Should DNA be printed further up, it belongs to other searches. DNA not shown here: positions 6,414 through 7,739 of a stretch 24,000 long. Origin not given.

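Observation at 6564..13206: Mirror-image paralogous two-gene envelope cassette (lipoprotein + secreted Cys protein) flanking a mutase gene: candidate uncharacterised cell-surface system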

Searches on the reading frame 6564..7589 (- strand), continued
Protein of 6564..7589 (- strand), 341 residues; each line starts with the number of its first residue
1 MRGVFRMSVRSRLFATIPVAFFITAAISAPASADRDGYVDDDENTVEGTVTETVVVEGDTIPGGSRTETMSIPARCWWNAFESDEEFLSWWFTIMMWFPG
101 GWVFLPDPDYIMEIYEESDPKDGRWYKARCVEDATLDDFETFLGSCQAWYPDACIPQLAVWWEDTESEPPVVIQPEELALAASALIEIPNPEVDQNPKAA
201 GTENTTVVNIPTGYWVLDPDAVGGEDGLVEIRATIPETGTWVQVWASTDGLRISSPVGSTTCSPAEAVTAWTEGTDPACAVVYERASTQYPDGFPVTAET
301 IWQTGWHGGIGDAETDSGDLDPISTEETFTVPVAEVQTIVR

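Call 76: list_cluster_members(proteins=[P0031, P0036, P0045, P0057, P0064, P0073, P0093, P0110, P0123, P0146])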
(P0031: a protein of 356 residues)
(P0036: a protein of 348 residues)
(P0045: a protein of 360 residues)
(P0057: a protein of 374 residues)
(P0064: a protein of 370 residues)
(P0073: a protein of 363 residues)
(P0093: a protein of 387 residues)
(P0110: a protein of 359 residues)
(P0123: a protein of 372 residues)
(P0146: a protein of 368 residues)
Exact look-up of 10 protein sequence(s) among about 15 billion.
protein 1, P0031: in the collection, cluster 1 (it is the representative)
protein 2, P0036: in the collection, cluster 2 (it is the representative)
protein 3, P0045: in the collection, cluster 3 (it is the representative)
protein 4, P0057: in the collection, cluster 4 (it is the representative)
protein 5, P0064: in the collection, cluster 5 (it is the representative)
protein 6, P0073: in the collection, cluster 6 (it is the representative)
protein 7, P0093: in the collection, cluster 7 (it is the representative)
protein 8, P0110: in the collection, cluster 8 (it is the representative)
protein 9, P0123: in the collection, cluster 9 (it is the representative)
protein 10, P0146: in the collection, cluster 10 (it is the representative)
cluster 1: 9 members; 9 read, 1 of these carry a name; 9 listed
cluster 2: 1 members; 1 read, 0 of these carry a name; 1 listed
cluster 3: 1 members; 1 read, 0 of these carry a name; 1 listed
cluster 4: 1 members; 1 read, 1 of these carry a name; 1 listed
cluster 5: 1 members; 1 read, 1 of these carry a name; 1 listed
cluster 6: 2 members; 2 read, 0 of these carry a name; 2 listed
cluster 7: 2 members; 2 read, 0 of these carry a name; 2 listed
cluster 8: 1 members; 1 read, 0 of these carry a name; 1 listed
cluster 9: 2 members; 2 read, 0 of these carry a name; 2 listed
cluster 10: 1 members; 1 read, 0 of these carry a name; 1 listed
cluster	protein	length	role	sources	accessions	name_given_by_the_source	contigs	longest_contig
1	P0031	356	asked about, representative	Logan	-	-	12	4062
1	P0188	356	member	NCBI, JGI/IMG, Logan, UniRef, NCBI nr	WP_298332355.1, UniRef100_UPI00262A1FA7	hypothetical protein [Haloactinopolyspora sp.] | hypothetical protein n=1 Tax=Haloactinopolyspora sp. TaxID=1966353 RepID=UPI00262A1FA7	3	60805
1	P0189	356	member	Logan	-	-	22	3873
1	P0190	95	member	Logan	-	-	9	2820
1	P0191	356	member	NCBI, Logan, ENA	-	-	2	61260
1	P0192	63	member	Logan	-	-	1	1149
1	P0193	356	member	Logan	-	-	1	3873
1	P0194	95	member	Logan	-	-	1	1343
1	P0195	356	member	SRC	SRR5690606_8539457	-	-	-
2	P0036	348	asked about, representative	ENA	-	-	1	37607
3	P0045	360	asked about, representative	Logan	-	-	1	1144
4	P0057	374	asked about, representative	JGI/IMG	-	hypothetical protein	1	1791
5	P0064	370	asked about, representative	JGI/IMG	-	hypothetical protein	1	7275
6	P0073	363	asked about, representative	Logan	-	-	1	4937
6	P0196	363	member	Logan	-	-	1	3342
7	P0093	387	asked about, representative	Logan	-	-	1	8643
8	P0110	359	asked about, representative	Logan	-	-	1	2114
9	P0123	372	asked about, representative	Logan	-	-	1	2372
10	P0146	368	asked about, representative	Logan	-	-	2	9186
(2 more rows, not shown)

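Call 77: find_encoding_contigs(protein=P0036, flank=10000, max_places=1)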
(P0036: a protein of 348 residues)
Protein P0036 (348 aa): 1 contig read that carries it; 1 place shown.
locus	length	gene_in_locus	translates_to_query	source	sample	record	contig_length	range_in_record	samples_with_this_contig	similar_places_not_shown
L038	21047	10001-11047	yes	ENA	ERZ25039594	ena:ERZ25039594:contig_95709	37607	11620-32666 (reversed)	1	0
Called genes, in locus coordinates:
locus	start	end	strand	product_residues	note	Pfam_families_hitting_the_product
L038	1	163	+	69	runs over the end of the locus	PF12728:HTH_17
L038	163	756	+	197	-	PF26003:Integrase_N_phage, PF02899:Phage_int_SAM_1 (weak), PF14659:Phage_int_SAM_3 (weak), PF22022:Phage_int_M (weak)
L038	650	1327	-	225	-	-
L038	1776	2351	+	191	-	PF06559:DCD_N, PF22769:DCD, PF22569:DCD_C, PF00692:dUTPase (weak)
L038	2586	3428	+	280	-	PF08240:ADH_N, PF00107:ADH_zinc_N, PF13602:ADH_zinc_N_2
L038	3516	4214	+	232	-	PF12146:Hydrolase_4, PF00561:Abhydrolase_1 (weak), PF12697:Abhydrolase_6 (faint), PF00326:Peptidase_S9 (faint)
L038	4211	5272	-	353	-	-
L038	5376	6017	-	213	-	-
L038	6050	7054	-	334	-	PF04069:OpuAC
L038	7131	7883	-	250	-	PF00528:BPD_transp_1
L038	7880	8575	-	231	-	PF00528:BPD_transp_1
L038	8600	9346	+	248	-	PF00005:ABC_tran, PF13304:AAA_21 (faint)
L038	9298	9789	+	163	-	PF00571:CBS (faint)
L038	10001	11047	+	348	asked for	-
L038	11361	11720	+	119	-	-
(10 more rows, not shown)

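Call 78: find_encoding_contigs(protein=P0146, flank=10000, max_places=1)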
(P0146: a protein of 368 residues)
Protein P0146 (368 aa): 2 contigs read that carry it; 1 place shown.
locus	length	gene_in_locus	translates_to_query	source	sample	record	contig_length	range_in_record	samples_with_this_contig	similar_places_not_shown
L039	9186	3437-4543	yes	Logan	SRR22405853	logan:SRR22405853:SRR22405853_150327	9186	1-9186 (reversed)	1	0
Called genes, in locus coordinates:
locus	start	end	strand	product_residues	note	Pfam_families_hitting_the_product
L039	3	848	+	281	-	?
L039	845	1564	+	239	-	PF00528:BPD_transp_1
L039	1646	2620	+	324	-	PF04069:OpuAC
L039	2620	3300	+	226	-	-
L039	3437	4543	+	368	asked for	-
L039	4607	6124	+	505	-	PF06609:TRI12 (weak), PF00083:Sugar_tr (weak), PF05977:MFS_3, PF07690:MFS_1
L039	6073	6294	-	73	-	-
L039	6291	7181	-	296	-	-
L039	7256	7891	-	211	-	PF12146:Hydrolase_4, PF00561:Abhydrolase_1 (weak), PF00326:Peptidase_S9 (faint)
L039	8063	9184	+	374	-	?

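Call 79: find_encoding_contigs(protein=P0093, flank=10000, max_places=1)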
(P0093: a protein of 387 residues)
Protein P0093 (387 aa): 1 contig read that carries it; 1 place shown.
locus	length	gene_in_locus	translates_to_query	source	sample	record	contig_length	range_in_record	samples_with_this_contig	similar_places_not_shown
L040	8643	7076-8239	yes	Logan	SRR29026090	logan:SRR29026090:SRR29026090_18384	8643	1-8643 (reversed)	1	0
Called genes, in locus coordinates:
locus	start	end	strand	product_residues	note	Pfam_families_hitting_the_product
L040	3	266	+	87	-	?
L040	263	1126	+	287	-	PF00482:T2SSF (weak)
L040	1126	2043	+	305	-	PF00482:T2SSF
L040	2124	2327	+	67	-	-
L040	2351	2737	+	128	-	PF07811:TadE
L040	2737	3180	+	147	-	PF07811:TadE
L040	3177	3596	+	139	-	PF13400:Tad (weak)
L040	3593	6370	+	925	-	-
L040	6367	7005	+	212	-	-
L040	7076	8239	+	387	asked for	-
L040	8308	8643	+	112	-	?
